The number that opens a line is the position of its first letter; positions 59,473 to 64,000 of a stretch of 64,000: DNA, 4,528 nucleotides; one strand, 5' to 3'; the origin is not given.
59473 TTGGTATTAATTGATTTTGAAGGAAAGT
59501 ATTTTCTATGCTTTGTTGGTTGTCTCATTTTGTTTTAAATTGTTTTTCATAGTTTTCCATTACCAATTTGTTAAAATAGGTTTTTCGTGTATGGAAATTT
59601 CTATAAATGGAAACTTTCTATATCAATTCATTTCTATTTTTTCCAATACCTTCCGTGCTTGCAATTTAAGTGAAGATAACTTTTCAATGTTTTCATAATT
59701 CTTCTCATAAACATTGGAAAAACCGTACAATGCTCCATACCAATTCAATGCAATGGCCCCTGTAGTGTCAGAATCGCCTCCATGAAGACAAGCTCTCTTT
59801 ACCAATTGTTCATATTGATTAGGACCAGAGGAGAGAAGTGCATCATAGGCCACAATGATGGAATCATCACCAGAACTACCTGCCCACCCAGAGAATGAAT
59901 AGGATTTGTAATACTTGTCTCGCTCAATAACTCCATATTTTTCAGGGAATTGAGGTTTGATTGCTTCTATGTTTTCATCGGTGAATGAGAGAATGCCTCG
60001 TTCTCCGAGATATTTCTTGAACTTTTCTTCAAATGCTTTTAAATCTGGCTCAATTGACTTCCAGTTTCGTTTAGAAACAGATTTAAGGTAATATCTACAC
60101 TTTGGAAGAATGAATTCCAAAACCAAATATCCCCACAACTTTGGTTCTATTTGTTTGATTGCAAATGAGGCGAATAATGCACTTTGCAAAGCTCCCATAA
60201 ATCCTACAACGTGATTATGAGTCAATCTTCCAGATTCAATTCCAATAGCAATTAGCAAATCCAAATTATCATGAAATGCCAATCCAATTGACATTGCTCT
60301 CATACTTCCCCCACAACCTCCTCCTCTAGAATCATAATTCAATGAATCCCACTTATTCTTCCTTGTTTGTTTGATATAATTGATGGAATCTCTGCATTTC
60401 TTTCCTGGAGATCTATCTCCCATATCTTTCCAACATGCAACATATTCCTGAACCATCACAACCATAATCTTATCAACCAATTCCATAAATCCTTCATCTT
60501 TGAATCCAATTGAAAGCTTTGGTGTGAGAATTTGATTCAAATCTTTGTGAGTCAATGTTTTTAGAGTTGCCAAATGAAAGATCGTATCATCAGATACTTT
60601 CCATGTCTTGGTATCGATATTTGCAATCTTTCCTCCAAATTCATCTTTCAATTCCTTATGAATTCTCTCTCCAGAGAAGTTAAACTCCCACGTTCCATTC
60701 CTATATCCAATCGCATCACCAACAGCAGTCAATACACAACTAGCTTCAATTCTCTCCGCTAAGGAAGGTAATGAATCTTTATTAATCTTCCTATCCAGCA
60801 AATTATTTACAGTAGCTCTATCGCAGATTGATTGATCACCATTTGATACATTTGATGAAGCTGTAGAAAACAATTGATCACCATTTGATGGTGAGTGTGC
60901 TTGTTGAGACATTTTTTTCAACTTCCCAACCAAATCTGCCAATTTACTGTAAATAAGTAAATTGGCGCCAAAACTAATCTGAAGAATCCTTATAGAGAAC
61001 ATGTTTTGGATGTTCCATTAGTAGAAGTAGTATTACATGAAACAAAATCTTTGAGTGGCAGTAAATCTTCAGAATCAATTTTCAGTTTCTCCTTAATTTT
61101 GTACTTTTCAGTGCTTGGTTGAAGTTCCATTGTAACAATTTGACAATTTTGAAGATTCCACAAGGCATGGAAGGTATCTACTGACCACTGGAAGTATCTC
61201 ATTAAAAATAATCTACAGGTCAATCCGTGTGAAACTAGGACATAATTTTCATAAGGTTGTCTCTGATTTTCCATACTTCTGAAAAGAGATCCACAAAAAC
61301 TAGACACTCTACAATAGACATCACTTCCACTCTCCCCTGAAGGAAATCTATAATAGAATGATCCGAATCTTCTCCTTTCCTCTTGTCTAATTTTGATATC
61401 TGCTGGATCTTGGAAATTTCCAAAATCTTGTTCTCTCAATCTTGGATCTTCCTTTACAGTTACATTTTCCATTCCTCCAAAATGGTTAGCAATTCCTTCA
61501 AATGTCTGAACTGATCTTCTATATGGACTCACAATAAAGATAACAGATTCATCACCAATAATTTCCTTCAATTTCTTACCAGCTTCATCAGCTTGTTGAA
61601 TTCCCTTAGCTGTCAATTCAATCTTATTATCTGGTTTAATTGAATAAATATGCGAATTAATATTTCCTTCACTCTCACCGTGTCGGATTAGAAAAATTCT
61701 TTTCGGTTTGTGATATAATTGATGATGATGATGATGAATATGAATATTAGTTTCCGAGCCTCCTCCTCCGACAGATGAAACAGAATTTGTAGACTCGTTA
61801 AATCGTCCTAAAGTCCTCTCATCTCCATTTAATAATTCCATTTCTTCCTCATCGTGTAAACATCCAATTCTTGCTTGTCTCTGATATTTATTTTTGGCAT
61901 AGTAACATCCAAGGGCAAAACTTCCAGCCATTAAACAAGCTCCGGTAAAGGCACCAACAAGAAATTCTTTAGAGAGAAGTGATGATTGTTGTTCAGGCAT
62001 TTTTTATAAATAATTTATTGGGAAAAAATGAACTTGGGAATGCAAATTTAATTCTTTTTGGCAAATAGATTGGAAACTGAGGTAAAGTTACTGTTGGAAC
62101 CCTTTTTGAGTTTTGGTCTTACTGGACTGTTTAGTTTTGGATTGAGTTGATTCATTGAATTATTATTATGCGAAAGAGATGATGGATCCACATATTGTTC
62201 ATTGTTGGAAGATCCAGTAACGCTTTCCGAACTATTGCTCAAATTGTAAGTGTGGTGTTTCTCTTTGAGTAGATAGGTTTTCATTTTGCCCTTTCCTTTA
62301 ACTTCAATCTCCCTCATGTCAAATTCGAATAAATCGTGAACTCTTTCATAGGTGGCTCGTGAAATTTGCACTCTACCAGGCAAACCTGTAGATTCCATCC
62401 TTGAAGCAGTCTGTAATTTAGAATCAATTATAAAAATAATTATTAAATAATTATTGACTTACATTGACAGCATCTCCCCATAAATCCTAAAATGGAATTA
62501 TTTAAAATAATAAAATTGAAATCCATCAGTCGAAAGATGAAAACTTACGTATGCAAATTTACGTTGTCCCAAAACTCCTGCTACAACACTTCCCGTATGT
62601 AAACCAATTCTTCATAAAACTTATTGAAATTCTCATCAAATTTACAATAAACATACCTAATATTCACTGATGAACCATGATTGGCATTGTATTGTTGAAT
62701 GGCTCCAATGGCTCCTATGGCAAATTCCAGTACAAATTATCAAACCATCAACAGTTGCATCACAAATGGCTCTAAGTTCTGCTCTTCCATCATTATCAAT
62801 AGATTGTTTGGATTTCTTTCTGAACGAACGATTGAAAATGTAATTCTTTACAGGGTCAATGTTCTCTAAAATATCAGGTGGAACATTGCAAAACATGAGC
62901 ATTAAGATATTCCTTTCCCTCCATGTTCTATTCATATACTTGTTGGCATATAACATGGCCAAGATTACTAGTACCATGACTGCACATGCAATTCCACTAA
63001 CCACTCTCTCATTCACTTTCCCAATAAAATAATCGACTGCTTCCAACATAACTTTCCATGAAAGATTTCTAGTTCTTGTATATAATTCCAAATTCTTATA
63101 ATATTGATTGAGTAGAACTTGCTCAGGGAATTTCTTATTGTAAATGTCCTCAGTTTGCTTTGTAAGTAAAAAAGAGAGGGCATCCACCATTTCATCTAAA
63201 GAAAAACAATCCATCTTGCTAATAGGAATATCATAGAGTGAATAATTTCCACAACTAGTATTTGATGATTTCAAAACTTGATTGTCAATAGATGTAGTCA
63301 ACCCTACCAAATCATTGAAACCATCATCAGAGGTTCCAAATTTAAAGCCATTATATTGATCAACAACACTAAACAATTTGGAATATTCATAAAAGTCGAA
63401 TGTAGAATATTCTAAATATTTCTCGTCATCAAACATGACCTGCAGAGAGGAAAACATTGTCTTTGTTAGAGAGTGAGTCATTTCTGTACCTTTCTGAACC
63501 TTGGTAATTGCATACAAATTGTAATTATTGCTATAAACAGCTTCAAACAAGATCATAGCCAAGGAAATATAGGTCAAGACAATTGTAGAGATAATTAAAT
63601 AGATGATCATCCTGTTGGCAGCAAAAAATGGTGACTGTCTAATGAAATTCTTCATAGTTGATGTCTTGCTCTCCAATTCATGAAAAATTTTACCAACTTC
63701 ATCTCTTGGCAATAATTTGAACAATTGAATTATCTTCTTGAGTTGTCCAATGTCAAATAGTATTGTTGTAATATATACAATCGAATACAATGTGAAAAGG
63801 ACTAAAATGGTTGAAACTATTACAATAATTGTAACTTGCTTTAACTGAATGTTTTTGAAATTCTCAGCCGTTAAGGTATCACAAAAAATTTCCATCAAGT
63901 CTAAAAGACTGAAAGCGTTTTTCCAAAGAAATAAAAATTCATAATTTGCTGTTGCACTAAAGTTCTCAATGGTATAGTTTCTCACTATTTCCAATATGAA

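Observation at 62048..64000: Adenylate/guanylate cyclase paralog with a roughly 230-aa internal deletion that fuses TM/PAS start to the cyclase tail out of frame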

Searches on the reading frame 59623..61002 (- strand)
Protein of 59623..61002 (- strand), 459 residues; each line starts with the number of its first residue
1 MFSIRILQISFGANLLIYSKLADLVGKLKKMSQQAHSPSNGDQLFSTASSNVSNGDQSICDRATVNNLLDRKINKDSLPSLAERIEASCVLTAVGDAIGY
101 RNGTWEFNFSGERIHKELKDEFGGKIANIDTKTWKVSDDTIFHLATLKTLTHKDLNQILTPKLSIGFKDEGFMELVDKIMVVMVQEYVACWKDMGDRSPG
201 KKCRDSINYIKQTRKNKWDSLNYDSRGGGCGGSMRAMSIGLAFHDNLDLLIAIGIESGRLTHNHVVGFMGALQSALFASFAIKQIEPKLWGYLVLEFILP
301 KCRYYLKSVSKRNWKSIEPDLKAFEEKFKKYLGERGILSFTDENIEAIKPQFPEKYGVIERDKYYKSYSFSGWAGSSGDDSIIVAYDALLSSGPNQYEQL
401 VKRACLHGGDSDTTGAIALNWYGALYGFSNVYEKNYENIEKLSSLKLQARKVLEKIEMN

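Call 16: search_protein_families(library=pfam, proteins=[window:59623-61002:-], max_evalue=0.01)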
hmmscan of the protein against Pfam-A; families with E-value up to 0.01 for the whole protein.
window:59623-61002:- (459 aa): 1 family
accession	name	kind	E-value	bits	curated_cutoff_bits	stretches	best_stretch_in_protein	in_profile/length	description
PF03747.19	ADP_ribosyl_GH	-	2.7e-43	149.1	26.2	1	91-431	5-284/287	ADP-ribosylglycohydrolase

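Call 64: find_encoding_contigs(protein=window:59623-61002:-, flank=10000, max_places=6)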
Protein window:59623-61002:- (459 aa): no gene with exactly this product is on record in the collection.

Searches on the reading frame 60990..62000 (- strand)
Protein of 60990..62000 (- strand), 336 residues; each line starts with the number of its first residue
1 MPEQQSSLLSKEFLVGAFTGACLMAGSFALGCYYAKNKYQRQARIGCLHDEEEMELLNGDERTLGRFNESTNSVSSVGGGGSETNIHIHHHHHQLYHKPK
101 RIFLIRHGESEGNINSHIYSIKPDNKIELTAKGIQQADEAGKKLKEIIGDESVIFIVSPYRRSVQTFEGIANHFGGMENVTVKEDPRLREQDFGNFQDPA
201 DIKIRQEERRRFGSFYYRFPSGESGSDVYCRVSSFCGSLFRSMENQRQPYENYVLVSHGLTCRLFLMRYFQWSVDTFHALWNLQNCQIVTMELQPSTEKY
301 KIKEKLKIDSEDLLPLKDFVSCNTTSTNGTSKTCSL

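Call 5: find_encoding_contigs(protein=window:60990-62000:-, flank=10000, max_places=6)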
Protein window:60990-62000:- (336 aa): no gene with exactly this product is on record in the collection.

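Call 16: search_protein_families(library=pfam, proteins=[window:60990-62000:-], max_evalue=0.01)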
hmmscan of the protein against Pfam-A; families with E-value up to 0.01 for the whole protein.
window:60990-62000:- (336 aa): 1 family
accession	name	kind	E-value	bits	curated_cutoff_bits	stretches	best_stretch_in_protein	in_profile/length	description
PF00300.27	His_Phos_1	-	3.8e-32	112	21.7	1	102-297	1-185/194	Histidine phosphatase superfamily (branch 1)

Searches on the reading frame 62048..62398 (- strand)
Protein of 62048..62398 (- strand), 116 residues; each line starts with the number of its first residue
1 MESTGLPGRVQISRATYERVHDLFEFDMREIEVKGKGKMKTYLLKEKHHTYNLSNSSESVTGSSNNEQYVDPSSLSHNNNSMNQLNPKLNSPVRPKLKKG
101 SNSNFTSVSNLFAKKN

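Call 63: find_encoding_contigs(protein=window:62048-62398:-, flank=10000, max_places=6)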
Protein window:62048-62398:- (116 aa): no gene with exactly this product is on record in the collection.

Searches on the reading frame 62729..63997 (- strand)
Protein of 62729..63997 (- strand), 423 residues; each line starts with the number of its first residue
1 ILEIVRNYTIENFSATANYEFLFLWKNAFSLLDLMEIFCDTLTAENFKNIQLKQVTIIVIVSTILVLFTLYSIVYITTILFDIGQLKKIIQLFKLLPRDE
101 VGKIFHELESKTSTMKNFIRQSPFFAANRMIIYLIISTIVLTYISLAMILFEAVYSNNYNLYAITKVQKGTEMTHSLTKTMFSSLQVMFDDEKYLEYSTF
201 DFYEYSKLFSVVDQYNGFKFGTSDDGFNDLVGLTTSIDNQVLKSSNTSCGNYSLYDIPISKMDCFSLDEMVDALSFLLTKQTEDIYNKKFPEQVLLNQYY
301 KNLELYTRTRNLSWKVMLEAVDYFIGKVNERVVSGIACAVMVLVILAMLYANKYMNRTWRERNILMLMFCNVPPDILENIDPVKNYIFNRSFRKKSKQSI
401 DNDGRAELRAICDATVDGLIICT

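Call 44: search_protein_representatives(protein=window:62729-63997:-)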
Query: 423 residues. Proteins with E-value up to 0.001 (for the whole library): 41; up to 1e-10: 14; up to 1e-30: 6. The best 41 are listed.
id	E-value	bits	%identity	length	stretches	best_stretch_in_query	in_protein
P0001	1.8e-187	639.5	100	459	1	130-422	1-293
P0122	3.2e-85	302.9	48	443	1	140-423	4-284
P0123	1.8e-84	300.4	37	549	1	19-423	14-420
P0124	9.1e-50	186.2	37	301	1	101-382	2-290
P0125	6.5e-44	166.9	30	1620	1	3-422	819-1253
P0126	6.5e-31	124.1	29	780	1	16-397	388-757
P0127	3.5e-28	115.1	25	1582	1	16-421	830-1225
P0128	2.4e-26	109.1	27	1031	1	16-397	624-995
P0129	1.6e-18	83.3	25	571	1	7-422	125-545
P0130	3.6e-16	75.6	29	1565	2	207-422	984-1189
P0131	5.4e-15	71.7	26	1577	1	14-421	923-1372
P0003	2.9e-13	66.0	26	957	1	7-422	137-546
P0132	1.7e-11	60.2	24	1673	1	14-421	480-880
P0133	2.2e-11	59.8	24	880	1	11-423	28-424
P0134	1.2e-10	57.5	23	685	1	7-422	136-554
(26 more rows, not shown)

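Call 51: list_cluster_members(proteins=[P0122, P0123, P0124, P0125, P0126, P0127, P0129, P0130, P0131, P0133])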
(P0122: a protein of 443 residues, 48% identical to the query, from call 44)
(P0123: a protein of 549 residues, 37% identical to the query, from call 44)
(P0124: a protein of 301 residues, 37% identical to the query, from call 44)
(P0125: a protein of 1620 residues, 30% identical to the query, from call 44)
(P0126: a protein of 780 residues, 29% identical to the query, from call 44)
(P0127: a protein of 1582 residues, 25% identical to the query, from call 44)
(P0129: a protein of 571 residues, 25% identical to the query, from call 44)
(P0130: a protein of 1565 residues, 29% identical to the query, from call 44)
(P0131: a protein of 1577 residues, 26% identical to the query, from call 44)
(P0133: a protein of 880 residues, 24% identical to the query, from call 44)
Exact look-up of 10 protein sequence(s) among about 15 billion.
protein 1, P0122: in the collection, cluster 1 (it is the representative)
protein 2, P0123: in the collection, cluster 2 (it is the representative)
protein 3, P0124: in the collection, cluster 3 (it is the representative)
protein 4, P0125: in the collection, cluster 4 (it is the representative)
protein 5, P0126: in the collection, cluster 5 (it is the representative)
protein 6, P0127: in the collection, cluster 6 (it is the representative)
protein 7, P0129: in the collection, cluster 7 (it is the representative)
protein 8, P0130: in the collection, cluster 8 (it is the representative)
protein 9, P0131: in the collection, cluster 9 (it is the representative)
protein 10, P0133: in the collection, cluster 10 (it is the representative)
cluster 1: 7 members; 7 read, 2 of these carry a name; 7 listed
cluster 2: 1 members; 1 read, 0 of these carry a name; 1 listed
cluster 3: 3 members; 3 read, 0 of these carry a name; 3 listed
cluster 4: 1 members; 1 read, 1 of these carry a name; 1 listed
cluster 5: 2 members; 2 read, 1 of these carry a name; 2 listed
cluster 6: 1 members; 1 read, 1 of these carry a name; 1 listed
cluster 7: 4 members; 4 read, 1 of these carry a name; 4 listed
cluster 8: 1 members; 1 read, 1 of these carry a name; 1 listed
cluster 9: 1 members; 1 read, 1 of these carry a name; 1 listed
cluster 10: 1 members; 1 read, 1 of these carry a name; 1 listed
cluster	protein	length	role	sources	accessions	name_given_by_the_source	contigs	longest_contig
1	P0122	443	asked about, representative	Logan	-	-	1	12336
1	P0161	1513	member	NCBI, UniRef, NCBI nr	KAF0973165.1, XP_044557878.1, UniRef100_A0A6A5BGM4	hypothetical protein FDP41_008372 [Naegleria fowleri] | Adenylate and Guanylate cyclase catalytic domain containing protein n=1 Tax=Naegleria ... | uncharacterized protein FDP41_008372 [Naegleria fowleri]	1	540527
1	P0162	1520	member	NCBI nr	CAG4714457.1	unnamed protein product [Naegleria fowleri]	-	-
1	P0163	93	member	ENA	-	-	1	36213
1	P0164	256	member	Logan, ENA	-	-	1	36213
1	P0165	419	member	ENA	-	-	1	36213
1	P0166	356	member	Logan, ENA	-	-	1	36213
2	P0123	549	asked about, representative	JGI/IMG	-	-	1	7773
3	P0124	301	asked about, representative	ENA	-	-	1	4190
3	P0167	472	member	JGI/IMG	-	-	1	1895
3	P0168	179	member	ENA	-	-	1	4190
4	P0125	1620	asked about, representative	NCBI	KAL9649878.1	hypothetical protein ABK040_011351 [Willaertia magna]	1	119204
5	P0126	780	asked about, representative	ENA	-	-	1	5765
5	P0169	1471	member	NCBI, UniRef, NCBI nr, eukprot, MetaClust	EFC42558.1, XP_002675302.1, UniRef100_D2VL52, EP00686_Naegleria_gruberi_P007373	predicted protein [Naegleria gruberi] | Predicted protein n=1 Tax=Naegleria gruberi TaxID=5762 RepID=D2VL52_NAEGR | uncharacterized protein NAEGRDRAFT_69664 [Naegleria gruberi]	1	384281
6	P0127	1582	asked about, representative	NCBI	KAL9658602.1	hypothetical protein ABK040_006139 [Willaertia magna]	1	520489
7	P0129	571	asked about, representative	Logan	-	-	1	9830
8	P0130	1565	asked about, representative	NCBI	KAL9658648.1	hypothetical protein ABK040_006184 [Willaertia magna]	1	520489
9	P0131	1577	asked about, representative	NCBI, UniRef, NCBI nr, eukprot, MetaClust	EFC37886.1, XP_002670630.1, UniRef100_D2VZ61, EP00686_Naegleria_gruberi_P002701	predicted protein [Naegleria gruberi] | Predicted protein n=1 Tax=Naegleria gruberi TaxID=5762 RepID=D2VZ61_NAEGR | uncharacterized protein NAEGRDRAFT_74371 [Naegleria gruberi]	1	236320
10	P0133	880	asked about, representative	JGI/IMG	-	PAS domain S-box-containing protein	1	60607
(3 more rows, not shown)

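Call 58: find_homologous_proteins(query=window:62729-63997:-)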
Query window:62729-63997:- (423 aa): 1 proteins with E <= 0.001 among 5445 candidates.
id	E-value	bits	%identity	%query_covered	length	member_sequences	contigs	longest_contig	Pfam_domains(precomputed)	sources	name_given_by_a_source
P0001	5.8e-187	640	100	69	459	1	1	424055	PF00211.26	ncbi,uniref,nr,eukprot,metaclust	ncbi:predicted protein [Naegleria gruberi]|uniref:Predicted protein n=1 Tax=Naegleria gruberi TaxID=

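Call 59: find_encoding_contigs(protein=P0122, flank=10000, max_places=3)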
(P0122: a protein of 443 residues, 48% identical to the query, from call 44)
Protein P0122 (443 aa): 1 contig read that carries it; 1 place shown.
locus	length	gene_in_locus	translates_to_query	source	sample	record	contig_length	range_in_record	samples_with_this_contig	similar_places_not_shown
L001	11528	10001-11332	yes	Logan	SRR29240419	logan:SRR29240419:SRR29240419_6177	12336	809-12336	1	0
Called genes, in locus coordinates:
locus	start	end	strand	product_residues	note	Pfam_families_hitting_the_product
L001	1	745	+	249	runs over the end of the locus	-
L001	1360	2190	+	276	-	PF00503:G-alpha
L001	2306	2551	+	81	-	PF00503:G-alpha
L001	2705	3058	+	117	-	PF00503:G-alpha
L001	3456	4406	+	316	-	PF00153:Mito_carr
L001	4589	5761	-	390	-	PF26356:Pelota_N, PF03464:eRF1_2, PF03465:eRF1_3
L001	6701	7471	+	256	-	-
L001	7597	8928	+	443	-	PF25474:TPR_TmcB (weak)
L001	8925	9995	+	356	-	-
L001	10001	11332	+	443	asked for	PF00989:PAS (weak), PF13426:PAS_9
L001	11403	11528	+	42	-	?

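Call 60: find_encoding_contigs(protein=P0123, flank=10000, max_places=3)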
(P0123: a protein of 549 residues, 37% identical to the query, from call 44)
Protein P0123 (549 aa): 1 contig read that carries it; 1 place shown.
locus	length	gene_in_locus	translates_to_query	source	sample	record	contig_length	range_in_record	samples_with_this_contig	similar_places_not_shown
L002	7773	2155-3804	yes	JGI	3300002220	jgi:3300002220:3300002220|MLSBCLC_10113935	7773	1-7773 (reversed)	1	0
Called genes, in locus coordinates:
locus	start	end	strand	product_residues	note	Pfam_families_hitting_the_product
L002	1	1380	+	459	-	?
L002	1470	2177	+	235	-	-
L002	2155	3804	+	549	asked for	PF13426:PAS_9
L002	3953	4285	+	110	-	PF00211:Guanylate_cyc (weak)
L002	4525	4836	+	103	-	PF00211:Guanylate_cyc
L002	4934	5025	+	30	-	-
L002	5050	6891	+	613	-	PF16184:Cadherin_3 (weak)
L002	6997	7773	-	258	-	?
